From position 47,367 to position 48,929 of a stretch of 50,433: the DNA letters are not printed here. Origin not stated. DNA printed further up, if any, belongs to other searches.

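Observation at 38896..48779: Seven-gene envelope locus: two-component system facing a fused lipoprotein, two importer permeases, a membrane-fusion protein and a MacB-ectodomain-only protein, with no ATPase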

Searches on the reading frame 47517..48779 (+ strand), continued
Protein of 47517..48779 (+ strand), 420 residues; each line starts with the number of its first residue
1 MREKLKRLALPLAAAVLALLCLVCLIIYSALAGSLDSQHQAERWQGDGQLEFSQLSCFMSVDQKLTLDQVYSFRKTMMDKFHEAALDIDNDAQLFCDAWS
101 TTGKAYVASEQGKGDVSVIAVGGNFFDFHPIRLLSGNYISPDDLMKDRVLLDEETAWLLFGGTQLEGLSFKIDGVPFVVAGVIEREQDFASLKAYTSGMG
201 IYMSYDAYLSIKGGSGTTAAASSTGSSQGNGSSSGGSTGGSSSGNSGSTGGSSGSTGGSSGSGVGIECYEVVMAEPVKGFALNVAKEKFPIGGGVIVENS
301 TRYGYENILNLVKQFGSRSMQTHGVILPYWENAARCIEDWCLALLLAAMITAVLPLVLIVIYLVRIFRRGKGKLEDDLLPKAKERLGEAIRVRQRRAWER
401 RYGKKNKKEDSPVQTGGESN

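Call 91: search_protein_families(library=pfam, proteins=[L051:2614-3612:-, L050:2680-3603:+, L051:13203-14792:+], max_evalue=0.001)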
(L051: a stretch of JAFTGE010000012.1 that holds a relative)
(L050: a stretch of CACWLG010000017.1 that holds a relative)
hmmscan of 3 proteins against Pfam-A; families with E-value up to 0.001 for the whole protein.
L051:2614-3612:- (332 aa): 2 families
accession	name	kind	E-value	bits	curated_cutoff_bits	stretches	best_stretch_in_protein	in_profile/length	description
PF00072.30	Response_reg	-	9.4e-29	100.3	30.2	1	110-218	1-110/111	Response regulator receiver domain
PF00486.34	Trans_reg_C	-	3.2e-23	82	26.2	1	254-330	1-76/77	Transcriptional regulatory protein, C terminal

L050:2680-3603:+ (307 aa): 0 families

L051:13203-14792:+ (529 aa): 1 family
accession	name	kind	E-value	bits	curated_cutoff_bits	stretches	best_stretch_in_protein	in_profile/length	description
PF01554.23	MatE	-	5.8e-49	166.3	24.9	2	92-251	1-159/161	MatE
